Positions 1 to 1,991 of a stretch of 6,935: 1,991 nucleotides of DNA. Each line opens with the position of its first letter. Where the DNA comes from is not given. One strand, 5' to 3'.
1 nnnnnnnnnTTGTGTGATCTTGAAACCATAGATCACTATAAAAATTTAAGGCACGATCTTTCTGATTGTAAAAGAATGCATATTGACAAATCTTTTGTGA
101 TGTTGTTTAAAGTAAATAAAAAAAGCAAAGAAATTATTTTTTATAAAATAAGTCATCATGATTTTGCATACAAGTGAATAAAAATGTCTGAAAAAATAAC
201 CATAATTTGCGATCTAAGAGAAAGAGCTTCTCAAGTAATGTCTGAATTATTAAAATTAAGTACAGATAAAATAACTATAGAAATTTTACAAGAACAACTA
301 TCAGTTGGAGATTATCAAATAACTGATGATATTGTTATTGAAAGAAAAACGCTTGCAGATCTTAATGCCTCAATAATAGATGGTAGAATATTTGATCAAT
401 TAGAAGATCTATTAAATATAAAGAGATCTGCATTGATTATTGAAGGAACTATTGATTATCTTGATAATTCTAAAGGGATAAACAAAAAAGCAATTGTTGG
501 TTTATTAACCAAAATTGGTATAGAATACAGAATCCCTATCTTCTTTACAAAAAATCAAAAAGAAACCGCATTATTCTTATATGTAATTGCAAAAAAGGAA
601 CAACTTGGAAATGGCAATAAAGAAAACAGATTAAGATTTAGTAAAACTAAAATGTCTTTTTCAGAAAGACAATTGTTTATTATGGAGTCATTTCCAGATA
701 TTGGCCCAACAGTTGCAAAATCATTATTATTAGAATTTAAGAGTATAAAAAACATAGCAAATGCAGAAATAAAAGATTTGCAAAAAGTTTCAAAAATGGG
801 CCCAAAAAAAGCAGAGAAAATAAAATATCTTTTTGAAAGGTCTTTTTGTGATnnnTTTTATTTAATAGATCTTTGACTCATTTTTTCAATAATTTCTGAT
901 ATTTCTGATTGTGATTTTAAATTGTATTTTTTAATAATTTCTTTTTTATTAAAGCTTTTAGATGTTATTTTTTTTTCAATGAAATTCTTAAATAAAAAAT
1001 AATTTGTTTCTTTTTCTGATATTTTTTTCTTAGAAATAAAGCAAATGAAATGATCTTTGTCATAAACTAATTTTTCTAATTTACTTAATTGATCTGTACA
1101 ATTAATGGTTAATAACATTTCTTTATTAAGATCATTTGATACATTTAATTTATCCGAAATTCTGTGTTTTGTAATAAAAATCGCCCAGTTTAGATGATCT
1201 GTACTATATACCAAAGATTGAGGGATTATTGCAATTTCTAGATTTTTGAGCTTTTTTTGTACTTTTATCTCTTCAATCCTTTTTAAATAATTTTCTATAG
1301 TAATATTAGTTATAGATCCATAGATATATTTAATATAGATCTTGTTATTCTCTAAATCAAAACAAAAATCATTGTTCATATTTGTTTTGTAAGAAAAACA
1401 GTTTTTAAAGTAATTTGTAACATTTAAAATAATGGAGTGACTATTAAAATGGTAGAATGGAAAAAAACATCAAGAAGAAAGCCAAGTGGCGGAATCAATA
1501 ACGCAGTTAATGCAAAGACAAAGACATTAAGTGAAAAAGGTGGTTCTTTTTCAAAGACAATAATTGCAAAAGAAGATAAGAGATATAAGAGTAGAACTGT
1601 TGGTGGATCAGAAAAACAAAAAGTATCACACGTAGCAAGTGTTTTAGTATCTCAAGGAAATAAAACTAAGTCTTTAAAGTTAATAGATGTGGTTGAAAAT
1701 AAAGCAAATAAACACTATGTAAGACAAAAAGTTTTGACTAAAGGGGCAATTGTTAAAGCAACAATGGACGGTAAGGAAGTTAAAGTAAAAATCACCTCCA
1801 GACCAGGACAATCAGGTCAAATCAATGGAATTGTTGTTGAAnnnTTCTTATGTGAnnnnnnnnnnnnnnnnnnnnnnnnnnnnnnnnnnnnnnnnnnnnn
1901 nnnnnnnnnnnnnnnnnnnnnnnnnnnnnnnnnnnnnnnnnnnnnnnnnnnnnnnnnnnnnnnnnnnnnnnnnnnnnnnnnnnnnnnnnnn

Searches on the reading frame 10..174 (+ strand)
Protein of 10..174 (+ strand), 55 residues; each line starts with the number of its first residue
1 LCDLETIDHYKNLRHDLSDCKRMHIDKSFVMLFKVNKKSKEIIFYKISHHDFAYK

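Call 5: search_protein_families(library=pfam, proteins=[window:10-174:+], max_evalue=1)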
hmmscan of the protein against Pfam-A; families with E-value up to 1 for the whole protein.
window:10-174:+ (55 aa): 2 families
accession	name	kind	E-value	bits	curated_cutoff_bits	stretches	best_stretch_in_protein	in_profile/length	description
PF15738.11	YafQ_toxin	-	0.0091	16.7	30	1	12-51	47-84/88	Bacterial toxin of type II toxin-antitoxin system, YafQ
PF03656.18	Pam16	-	0.031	14.8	30.3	1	19-48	69-98/127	Pam16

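Call 6: search_protein_families(library=ncbifam, proteins=[window:10-174:+], max_evalue=1)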
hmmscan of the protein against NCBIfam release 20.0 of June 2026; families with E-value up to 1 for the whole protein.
window:10-174:+ (55 aa): 2 families
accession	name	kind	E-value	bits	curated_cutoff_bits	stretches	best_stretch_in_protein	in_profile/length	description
TIGR00053.1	TIGR00053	subfamily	2.1e-10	41.1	87.25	1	8-55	43-92/92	YafQ family addiction module toxin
TIGR02385.1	RelE_StbE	subfamily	0.0019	18.6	27.9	1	12-50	47-84/88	type II toxin-antitoxin system mRNA interferase toxin, RelE/StbE family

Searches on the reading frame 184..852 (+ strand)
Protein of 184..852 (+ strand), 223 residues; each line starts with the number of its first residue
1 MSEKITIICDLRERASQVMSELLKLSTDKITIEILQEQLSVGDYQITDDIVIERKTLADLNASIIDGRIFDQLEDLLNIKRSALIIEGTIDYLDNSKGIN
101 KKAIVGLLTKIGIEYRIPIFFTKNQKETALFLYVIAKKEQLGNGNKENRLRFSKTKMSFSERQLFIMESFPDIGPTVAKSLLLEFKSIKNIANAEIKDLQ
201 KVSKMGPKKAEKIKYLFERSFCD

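Call 5: search_protein_families(library=pfam, proteins=[window:184-852:+], max_evalue=1)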
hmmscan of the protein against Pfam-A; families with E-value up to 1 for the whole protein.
window:184-852:+ (223 aa): 8 families
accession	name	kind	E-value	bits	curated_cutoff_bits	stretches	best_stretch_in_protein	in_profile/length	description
PF02732.21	ERCC4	-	1.3e-24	87.1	24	1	10-134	2-139/140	ERCC4 domain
PF14520.12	HHH_5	-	2.9e-10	40.9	27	1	169-214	6-52/57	Helix-hairpin-helix domain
PF12826.13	HHH_2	-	7.3e-09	36.1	27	1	171-218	9-56/64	Helix-hairpin-helix motif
PF00633.29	HHH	-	8.2e-05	22.7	24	1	187-213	1-27/30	Helix-hairpin-helix motif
PF12836.13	HHH_3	-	0.0049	17.4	27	1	171-214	20-61/65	Helix-hairpin-helix motif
PF20582.4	UPF0758_N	-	0.058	13.9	27.1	1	177-210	44-76/77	UPF0758 N-terminal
PF11731.14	Cdd1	-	0.13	12.9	25.5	0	162-199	3-41/86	Pathogenicity locus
PF01367.25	5_3_exonuc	-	0.49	11.4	40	1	171-198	24-53/97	5'-3' exonuclease, C-terminal SAM fold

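Call 6: search_protein_families(library=ncbifam, proteins=[window:184-852:+], max_evalue=1)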
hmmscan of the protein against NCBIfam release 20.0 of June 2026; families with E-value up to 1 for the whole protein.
window:184-852:+ (223 aa): 15 families
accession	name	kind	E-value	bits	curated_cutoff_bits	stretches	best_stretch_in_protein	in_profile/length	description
NF010337.0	PRK13766.1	equivalog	3.7e-60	203.9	610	1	3-221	569-779/781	Hef nuclease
NF040956.1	Arch_Xpf_endonucase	equivalog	3.8e-41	141.1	300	1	6-221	3-213/222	3'-flap repair endonuclease Xpf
TIGR00596.1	rad1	subfamily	2.3e-10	39.5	806.65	1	4-87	585-664/813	DNA repair protein, RAD1 family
NF010009.0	PRK13482.1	equivalog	1.2e-05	24.7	201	1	160-217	287-344/357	DNA integrity scanning diadenylate cyclase DisA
NF001824.0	PRK00558.1-5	equivalog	1.7e-05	23.4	451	1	166-215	593-642/652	excinuclease ABC subunit UvrC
NF005932.1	PRK07956.1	equivalog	3.7e-05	22.4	369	1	99-218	448-559/664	NAD-dependent DNA ligase LigA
TIGR00575.1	dnlj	equivalog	6.4e-05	21.5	444.45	1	136-219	469-552/652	NAD-dependent DNA ligase LigA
NF010931.0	PRK14351.1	equivalog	8.8e-05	21.2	1051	1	163-218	526-581/692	NAD-dependent DNA ligase LigA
NF011262.0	PRK14668.1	equivalog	0.0003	19.3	544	1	167-214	527-574/577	excinuclease ABC subunit C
NF000642.1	PRK00024.1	equivalog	0.0013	18.4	180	1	177-218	34-75/212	RadC family protein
TIGR00084.2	ruvA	equivalog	0.0019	17.9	85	1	161-213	70-126/202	Holliday junction branch migration protein RuvA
NF011260.0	PRK14666.1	equivalog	0.0022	16.8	649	1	171-214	643-686/698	excinuclease ABC subunit C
TIGR01259.1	comE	subfamily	0.0032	17.4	152.35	1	129-214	32-115/120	comEA protein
NF003301.0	PRK04301.1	equivalog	0.039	13.1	259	1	167-213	7-54/316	DNA repair and recombination protein RadA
TIGR00426.1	TIGR00426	subfamily_domain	0.073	13.1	53.1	1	190-213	9-33/69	competence protein ComEA helix-hairpin-helix repeat region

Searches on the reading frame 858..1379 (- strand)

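Call 5: search_protein_families(library=pfam, proteins=[window:858-1379:-], max_evalue=1)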
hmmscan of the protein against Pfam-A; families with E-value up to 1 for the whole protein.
window:858-1379:- (173 aa): 1 family
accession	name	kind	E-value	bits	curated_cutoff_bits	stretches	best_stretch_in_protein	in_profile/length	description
PF08617.15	CGI-121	-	0.039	14.4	25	1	40-164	14-147/159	Kinase binding protein CGI-121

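Call 6: search_protein_families(library=ncbifam, proteins=[window:858-1379:-], max_evalue=1)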
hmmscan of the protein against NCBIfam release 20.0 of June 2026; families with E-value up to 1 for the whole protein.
window:858-1379:- (173 aa): 1 family
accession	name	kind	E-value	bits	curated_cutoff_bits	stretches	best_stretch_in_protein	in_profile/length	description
NF011465.1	PRK14886.1-1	equivalog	9.1e-05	22.5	40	1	25-157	6-139/162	KEOPS complex subunit Cgi121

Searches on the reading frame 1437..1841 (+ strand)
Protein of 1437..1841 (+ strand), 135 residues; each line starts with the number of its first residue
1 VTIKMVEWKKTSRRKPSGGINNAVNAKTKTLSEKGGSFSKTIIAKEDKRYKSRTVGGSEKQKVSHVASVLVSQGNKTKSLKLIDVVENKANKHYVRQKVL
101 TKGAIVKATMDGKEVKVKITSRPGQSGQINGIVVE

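Call 5: search_protein_families(library=pfam, proteins=[window:1437-1841:+], max_evalue=1)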
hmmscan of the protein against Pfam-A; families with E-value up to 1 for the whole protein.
window:1437-1841:+ (135 aa): 1 family
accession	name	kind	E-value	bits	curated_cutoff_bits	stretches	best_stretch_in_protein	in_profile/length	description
PF01201.27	Ribosomal_S8e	-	7.6e-21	75.2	30.2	1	8-134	1-133/133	Ribosomal protein S8e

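Call 6: search_protein_families(library=ncbifam, proteins=[window:1437-1841:+], max_evalue=1)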
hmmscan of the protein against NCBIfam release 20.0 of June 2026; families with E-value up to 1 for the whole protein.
window:1437-1841:+ (135 aa): 2 families
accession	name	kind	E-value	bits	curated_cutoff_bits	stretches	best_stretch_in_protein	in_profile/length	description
TIGR00307.1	eS8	equivalog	2.4e-21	76.2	78.25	1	6-135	2-126/127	30S ribosomal protein S8e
NF052377.1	lmo1851_S41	exception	0.0035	16.1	725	1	13-117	242-343/468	lmo1851 family serine protease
